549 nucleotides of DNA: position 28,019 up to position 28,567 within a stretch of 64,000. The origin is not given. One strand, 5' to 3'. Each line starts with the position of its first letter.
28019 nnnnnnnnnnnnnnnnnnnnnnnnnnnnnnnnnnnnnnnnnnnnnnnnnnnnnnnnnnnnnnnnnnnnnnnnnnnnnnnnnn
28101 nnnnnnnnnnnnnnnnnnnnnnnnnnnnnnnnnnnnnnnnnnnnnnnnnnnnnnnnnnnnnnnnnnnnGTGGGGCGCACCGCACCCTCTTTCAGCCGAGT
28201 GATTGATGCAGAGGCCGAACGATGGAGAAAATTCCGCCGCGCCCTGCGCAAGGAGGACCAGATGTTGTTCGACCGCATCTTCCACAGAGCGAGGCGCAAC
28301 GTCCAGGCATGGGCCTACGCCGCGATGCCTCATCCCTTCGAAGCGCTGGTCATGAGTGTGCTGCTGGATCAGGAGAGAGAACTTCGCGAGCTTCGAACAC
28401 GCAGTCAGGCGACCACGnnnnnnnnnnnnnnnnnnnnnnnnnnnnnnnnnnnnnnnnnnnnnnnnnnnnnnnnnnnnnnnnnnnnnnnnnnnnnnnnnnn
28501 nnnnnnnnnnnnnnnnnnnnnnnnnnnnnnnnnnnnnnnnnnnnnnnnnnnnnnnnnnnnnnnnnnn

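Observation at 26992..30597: SOS-type cassette: lexA, a 193-aa protein, a hidden small ORF, then an exonuclease-motif-less family-B DNA polymerase, all translationally coupled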

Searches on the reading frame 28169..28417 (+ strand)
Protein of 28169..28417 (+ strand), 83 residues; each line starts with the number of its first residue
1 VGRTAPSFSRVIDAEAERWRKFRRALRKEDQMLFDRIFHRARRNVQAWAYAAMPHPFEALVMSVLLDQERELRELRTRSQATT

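Call 5: search_protein_families(library=pfam, proteins=[window:28199-28417:+], max_evalue=0.1)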
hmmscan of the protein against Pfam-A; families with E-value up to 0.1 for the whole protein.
window:28199-28417:+ (73 aa): 0 families

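Call 6: search_protein_families(library=ncbifam, proteins=[window:28199-28417:+], max_evalue=0.1)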
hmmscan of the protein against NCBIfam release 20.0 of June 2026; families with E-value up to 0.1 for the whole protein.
window:28199-28417:+ (73 aa): 0 families

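Call 32: search_protein_families(library=pfam, proteins=[window:28169-28417:+], max_evalue=1)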
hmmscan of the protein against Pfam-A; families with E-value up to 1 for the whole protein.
window:28169-28417:+ (83 aa): 0 families

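Call 43: find_homologous_proteins(query=window:28169-28417:+, max_evalue=0.001)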
Query seq(83 aa) (83 aa): 7 proteins with E <= 0.001 among 7 candidates.
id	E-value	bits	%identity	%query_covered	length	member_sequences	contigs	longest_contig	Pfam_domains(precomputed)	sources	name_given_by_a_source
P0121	1.2e-46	173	100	100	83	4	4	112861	PF26485.1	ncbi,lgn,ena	-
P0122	2.9e-14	70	46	99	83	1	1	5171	PF26485.1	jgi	jgi:hypothetical protein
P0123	1.9e-13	68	46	94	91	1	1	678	PF26485.1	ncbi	-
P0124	1.1e-12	65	42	94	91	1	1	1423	PF26485.1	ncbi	-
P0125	5.0e-12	63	45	90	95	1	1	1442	PF26485.1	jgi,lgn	jgi:hypothetical protein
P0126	8.8e-12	62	44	90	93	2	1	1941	PF26485.1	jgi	jgi:hypothetical protein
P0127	2.3e-9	55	42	92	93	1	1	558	PF26485.1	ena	-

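Call 46: list_cluster_members(proteins=[P0121, P0001])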
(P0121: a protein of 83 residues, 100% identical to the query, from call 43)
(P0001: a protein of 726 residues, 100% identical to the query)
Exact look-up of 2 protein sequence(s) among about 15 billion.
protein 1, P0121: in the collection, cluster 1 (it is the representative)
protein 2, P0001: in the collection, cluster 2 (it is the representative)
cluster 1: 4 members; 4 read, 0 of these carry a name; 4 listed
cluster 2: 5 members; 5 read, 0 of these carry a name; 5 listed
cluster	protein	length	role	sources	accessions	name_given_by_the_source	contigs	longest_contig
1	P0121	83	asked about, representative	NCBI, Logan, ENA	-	-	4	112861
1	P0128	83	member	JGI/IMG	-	-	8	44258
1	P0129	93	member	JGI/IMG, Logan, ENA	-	-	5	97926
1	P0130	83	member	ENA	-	-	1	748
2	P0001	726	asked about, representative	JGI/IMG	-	-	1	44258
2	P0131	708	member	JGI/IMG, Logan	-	-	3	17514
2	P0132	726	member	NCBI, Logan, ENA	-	-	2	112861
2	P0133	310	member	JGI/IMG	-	-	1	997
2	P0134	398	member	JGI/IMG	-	-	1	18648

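Call 52: predict_structure(alignment_id=A3)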
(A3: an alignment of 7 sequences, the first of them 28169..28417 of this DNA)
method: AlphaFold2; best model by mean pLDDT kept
length: 83 residues; sequences in the alignment: 7
mean_pLDDT: 75.4   pTM: 0.51
mean pLDDT of the five models: 75.4, 74.2, 73.8, 66.6, 63.8
residues with pLDDT >= 90: 3; 70-90: 57; 50-70: 22; < 50: 1
segments of 3 or more residues with pLDDT < 50: none
pLDDT, mean of each block of 10 residues (from residue 1): 59 75 87 81 68 69 77 87 71
secondary structure, 60 per line:
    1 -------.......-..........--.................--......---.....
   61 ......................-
elements in order: H8-14 H16-25 H28-44 H47-52 H56-82

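Call 64: search_protein_families(library=padloc, proteins=[window:28169-28417:+], max_evalue=0.001)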
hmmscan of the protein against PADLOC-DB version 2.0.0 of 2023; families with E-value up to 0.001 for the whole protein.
window:28169-28417:+ (83 aa): 0 families

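Call 65: search_protein_families(library=phrogs, proteins=[window:28169-28417:+], max_evalue=0.001)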
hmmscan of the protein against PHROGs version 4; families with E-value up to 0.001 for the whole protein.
window:28169-28417:+ (83 aa): 2 families
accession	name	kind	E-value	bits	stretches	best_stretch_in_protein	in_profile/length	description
phrog_26583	-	unknown function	9.6e-09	36.2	1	1-76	1-76/90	-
phrog_30126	-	unknown function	2.5e-07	31.9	1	1-76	1-76/101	-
